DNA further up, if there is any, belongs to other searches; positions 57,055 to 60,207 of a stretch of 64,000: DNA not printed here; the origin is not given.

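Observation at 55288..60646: Three-gene cassette: Pro-rich repeat peptide + PRTase/AMMECR1x2/helical-repeat fusion + B12-type radical SAM (Cx7Cx2C)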

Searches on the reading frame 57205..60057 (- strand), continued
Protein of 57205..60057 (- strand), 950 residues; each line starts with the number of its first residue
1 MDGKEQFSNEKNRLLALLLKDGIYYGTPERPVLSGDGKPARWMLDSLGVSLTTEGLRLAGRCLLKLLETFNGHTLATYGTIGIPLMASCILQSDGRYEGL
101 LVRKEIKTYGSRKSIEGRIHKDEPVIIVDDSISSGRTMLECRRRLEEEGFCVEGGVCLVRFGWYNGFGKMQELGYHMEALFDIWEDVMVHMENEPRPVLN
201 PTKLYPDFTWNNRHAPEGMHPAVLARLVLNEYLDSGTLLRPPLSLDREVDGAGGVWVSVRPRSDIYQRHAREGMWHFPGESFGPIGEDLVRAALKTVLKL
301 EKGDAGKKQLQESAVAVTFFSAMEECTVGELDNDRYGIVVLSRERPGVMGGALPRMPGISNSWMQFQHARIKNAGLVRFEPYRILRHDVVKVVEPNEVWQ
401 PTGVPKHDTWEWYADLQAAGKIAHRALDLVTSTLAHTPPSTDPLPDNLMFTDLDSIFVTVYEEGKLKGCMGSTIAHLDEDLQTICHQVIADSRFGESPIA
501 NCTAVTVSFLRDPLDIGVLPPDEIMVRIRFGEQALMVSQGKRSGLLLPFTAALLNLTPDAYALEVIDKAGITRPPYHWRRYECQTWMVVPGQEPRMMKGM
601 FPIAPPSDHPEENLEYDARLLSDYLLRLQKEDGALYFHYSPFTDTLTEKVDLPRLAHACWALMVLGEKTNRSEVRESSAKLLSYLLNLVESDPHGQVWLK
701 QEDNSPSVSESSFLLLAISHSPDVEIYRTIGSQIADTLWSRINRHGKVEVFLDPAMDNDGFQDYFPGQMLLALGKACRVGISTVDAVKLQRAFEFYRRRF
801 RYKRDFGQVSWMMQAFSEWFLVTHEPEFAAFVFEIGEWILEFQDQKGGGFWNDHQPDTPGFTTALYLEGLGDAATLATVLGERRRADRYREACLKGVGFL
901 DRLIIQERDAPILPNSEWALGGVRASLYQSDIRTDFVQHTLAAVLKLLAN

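Call 13: find_related_loci(query=A1, collection=genome_contigs, flank=7000)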
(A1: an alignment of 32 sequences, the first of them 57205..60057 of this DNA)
Query A1 (950 aa) in genome_contigs; peptide patterns used: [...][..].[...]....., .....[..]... (x = any residue, [..] = any of these).
277 stretches matched a pattern; 190 encode a relative of the query (tblastn E <= 1e-3); the best 80 are kept; 80 distinct loci.
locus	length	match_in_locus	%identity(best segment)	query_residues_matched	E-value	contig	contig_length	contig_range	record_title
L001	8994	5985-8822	53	5-949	0e+0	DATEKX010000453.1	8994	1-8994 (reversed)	MAG TPA_asm: Blastocatellia bacterium isolate SMAG_U8901 k141_1504905, whole genome shotgun sequence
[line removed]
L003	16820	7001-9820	53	5-946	0e+0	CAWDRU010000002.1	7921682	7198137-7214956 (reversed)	MAG: Blastocatellia bacterium isolate MFD04935.bin.1.50 genome assembly, contig: contig_540, whole genome shotgun sequen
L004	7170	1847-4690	52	5-950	0e+0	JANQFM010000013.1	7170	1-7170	MAG: Acidobacteria bacterium isolate PL23a_bin.88 k99_1495401, whole genome shotgun sequence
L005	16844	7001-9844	51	5-950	0e+0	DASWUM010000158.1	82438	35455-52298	MAG TPA_asm: Pyrinomonadaceae bacterium isolate SMAG_U3603 k141_71532, whole genome shotgun sequence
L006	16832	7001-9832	51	5-947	0e+0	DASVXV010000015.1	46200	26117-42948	MAG TPA_asm: Pyrinomonadaceae bacterium isolate SMAG_U2584 k141_483452, whole genome shotgun sequence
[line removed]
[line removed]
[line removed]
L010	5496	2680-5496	51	5-940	0e+0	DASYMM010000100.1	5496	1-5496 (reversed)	MAG TPA_asm: Pyrinomonadaceae bacterium isolate SMAG_U4375 k141_3107311, whole genome shotgun sequence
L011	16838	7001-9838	52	5-950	0e+0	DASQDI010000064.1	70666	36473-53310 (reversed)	MAG TPA_asm: Blastocatellia bacterium isolate SMAG_U11723 k141_717064, whole genome shotgun sequence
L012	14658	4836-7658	51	5-947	0e+0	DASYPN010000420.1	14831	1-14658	MAG TPA_asm: Pyrinomonadaceae bacterium isolate SMAG_U4457 k141_531989, whole genome shotgun sequence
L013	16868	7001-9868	50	5-948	0e+0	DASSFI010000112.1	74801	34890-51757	MAG TPA_asm: Pyrinomonadaceae bacterium isolate SMAG_U1001 k141_278493, whole genome shotgun sequence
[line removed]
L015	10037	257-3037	50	5-947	0e+0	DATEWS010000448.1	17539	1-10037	MAG TPA_asm: Pyrinomonadaceae bacterium isolate SMAG_U8399 k141_12891, whole genome shotgun sequence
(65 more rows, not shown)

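Call 29: predict_structure(alignment_id=A2)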
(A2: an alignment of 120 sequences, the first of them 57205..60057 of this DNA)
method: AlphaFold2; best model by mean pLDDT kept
length: 950 residues; sequences in the alignment: 120
mean_pLDDT: 94.6   pTM: 0.92
mean pLDDT of the five models: 94.6, 94.4, 93.9, 93.9, 93.8
residues with pLDDT >= 90: 840; 70-90: 102; 50-70: 8; < 50: 0
segments of 3 or more residues with pLDDT < 50: none
pLDDT, mean of each block of 10 residues (from residue 1): 86 97 93 86 93 97 97 96 96 96 89 90 96 91 96 96 88 95 93 91 96 97 98 98 96 98 91 97 95 98 97 98 98 96 93 91 96 92 97 94 83 92 97 95 91 94 94 96 97 77 92 92 91 96 96 93 97 96 96 94 87 94 98 96 94 97 94 97 98 96 94 98 96 98 96 90 97 98 98 96 95 98 98 98 96 92 98 98 98 96 96 95 95 97 88
secondary structure, 60 per line:
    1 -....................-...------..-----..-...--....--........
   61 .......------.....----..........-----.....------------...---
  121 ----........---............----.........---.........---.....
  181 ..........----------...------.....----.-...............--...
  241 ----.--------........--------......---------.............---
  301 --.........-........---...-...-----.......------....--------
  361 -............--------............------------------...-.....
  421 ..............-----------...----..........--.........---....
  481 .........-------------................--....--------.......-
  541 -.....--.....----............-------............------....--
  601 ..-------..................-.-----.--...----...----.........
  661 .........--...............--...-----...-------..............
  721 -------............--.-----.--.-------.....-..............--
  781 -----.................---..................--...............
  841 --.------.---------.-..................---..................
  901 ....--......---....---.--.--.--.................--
elements in order (helices of 4 or more, strands of 3 or more residues): H2-21 E23-25 E42-44 H47-50 H53-67 E74-78 H83-92 E98-102 E115-117 E125-132 H136-147 E152-160 H164-172 E176-182 H183-190 E210-214 H221-235 E238-240 E254-261 E270-275 H285-297 H303-311 E313-320 E324-326 E336-342 E349-352 H362-373 E382-393 H416-434 E453-462 E465-473 H477-489 E503-518 H521-524 E533-539 E542-546 H549-553 H558-569 E577-588 E595-598 H610-627 E638-640 E645-647 H652-669 H672-686 E689-691 E697-699 H708-720 H728-739 H759-763 H765-778 H786-802 H806-823 H826-840 H862-879 H883-903 H907-912 H916-919 H934-948

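Call 31: search_solved_structures(query=A2, max_evalue=1)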
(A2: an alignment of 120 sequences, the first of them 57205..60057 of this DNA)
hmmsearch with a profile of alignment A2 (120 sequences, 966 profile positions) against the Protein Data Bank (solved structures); distinct sequences matched with E-value up to 1: 21.
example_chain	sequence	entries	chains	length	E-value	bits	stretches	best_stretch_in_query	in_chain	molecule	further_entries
1zq7_A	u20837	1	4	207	2.2e-16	62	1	427-585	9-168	Hypothetical protein MM0484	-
2p1z_A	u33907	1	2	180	1.7e-13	52.5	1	17-168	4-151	Phosphoribosyltransferase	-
2wns_A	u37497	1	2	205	4e-13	51.2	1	90-191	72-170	OROTATE PHOSPHORIBOSYLTRANSFERASE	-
1vaj_A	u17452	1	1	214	4.3e-13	51.1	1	473-590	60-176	Hypothetical protein PH0010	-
3qw4_B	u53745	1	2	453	8.7e-11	43.5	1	65-191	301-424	UMP synthase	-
5hkl_A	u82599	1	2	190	2.1e-10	42.3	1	18-168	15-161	Orotate phosphoribosyltransferase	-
5hkf_A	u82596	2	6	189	2.1e-10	42.2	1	19-168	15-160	Orotate phosphoribosyltransferase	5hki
1wsc_A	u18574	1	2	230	3.6e-09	38.2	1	433-586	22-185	Hypothetical protein ST0229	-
3m3h_A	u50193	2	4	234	1.6e-07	32.7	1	88-175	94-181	Orotate phosphoribosyltransferase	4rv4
2yzk_A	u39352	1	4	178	6.3e-06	27.4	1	110-175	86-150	Orotate phosphoribosyltransferase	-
3dez_A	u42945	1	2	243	1.6e-05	26.1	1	97-169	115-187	Orotate phosphoribosyltransferase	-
2aee_A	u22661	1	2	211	2.4e-05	25.5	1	96-186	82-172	Orotate phosphoribosyltransferase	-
2pry_A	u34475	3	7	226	0.0016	19.5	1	111-165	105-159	Orotate phosphoribosyltransferase 1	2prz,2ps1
4wml_A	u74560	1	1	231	0.0016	19.4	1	111-165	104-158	Orotate phosphoribosyltransferase 1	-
4wn3_A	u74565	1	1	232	0.0016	19.4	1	111-165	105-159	Orotate phosphoribosyltransferase 1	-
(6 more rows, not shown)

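Call 32: fold_search(model_id=the predicted structure, library=pdb)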
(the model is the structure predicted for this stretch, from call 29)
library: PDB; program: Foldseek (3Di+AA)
matches with E <= 10: 1307; with E <= 0.001: 252
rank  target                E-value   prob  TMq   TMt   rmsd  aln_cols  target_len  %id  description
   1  5hki_A                3.9e-10  1.00  0.17  0.86   2.6       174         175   18  Crystal structure of Mycobacterium tuberculosis H37Rv orotate phosphoribosyltransferase in complex with Fe(III) dicitr (released 2017-01-25)
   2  5hki_B                1.2e-09  1.00  0.17  0.89   2.1       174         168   18  Crystal structure of Mycobacterium tuberculosis H37Rv orotate phosphoribosyltransferase in complex with Fe(III) dicitr (released 2017-01-25)
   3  2p1z_B                4.9e-09  1.00  0.17  0.90   2.3       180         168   22  Crystal structure of phosphoribosyltransferase from Corynebacterium diphtheriae (released 2007-04-03)
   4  5hkl_A                5.1e-09  1.00  0.17  0.89   1.8       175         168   16  Crystal structure of Mycobacterium tuberculosis H37Rv orotate phosphoribosyltransferase in complex with inorganic phos (released 2017-01-25)
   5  4ohc_D                1.2e-08  1.00  0.17  0.68   3.5       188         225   18  Crystal structure of orotate phosphoribosyltransferase (OPRTase) from Burkholderia cenocepacia (released 2014-02-05)
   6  4ohc_B                1.4e-08  1.00  0.18  0.69   3.4       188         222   18  Crystal structure of orotate phosphoribosyltransferase (OPRTase) from Burkholderia cenocepacia (released 2014-02-05)
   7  2ps1_A                1.7e-08  1.00  0.17  0.66   2.6       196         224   15  S. cerevisiae orotate phosphoribosyltransferase complexed with orotic acid and PRPP (released 2008-01-15)
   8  3qw4_C                1.9e-08  1.00  0.16  0.34   2.3       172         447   22  Structure of Leishmania donovani UMP synthase (released 2011-04-20)
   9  1zq7_B                2.8e-08  1.00  0.16  0.58   5.3       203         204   24  X-Ray Crystal Structure of Protein Q8PZK8 from Methanosarcina mazei. Northeast Structural Genomics Consortium Target M (released 2005-05-31)
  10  2aee_A                3.4e-08  1.00  0.17  0.70   3.5       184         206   20  Crystal structure of Orotate phosphoribosyltransferase from Streptococcus pyogenes (released 2005-09-06)
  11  4rv4_B                3.8e-08  1.00  0.17  0.68   3.7       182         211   22  2.65 Angstrom Resolution Crystal Structure of an orotate phosphoribosyltransferase from Bacillus anthracis str. 'Ames  (released 2014-12-17)
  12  2aee_B                4.6e-08  1.00  0.17  0.71   3.3       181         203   20  Crystal structure of Orotate phosphoribosyltransferase from Streptococcus pyogenes (released 2005-09-06)
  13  1zq7_A                4.6e-08  1.00  0.16  0.57   5.3       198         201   23  X-Ray Crystal Structure of Protein Q8PZK8 from Methanosarcina mazei. Northeast Structural Genomics Consortium Target M (released 2005-05-31)
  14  9e5g_B                5.0e-08  1.00  0.17  0.67   3.5       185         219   20  Cryo-EM structure of Burkholderia cenocepacia orotate phosphoribosyltransferase (released 2025-02-19)
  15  2wns_A                5.3e-08  1.00  0.16  0.70   3.2       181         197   20  Human Orotate phosphoribosyltransferase (OPRTase) domain of Uridine 5' -monophosphate synthase (UMPS) in complex with  (released 2009-08-11)
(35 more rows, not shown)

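Call 71: find_encoding_contigs(protein=P0003, flank=6000, max_places=2)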
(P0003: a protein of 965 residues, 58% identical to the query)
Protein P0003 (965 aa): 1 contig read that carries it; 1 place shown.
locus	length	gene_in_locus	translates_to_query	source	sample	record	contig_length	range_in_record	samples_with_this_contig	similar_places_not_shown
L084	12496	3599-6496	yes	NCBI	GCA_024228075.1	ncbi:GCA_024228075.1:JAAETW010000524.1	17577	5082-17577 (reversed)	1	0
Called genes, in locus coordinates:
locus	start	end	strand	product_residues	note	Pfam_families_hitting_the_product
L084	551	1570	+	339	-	PF00072:Response_reg, PF00990:GGDEF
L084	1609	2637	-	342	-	-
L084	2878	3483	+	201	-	-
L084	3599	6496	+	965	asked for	PF01871:AMMECR1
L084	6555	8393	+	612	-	PF02310:B12-binding (weak), PF04055:Radical_SAM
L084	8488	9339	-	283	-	PF14371:DUF4412 (faint)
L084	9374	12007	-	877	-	PF06452:CBM9_1 (faint), PF19313:DUF5916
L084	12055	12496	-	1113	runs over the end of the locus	PF26549:Tricorn_N, PF07676:PD40, PF26549:Tricorn_N, PF26550:Tricorn_2nd, PF07676:PD40, PF14684:Tricorn_C1, PF14685:PDZ_Tricorn, PF03572:Peptidase_S41, +4 more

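Call 72: find_encoding_contigs(protein=P0002, flank=6000, max_places=2)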
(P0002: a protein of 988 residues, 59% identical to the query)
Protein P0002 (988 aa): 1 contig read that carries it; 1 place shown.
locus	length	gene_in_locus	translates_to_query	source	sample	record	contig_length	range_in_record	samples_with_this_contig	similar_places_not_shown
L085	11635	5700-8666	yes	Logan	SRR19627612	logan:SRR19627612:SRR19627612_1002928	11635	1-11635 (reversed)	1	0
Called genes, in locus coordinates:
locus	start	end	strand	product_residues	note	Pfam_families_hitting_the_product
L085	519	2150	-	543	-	-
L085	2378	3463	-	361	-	PF13187:Fer4_9 (faint), PF00037:Fer4 (faint), PF12838:Fer4_7 (weak)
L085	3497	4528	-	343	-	-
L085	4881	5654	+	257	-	-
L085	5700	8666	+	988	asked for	PF01871:AMMECR1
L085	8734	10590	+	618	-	PF02310:B12-binding (weak), PF04055:Radical_SAM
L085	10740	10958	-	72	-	PF28317:Lant_leader_dom (weak)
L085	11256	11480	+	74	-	-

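Call 73: find_encoding_contigs(protein=P0004, flank=6000, max_places=2)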
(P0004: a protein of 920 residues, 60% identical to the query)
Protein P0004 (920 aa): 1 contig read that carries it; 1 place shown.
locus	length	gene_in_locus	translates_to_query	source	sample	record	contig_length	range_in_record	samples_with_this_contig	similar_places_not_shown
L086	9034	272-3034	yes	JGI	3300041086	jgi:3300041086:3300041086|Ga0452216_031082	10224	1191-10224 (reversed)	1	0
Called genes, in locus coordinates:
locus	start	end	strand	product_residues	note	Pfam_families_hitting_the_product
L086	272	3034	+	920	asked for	PF01871:AMMECR1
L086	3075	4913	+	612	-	PF02310:B12-binding (faint), PF04055:Radical_SAM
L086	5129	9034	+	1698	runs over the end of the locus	?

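Call 86: search_dna_similar(query=window:57205-60057:-, collection=plasmids, mode=protein, max_rows=10, max_evalue=1e-10)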
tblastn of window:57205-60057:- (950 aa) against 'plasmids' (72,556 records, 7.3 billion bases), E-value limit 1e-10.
Records with a match: 1; places in all: 1; records where one place covers at least 80% of the query: 0.
Best place of each record, by identity: <60% 1.
By first word of the organism name: Thioclava 1.
By predicted mobility (MOB-suite, as given by PLSDB): non-mobilizable 1.
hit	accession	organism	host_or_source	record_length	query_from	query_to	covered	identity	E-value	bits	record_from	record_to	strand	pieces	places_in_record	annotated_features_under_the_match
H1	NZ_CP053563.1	Thioclava electrotropha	cultured cells,marine sediment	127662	746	947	21%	32.9%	3e-14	86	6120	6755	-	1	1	hypothetical protein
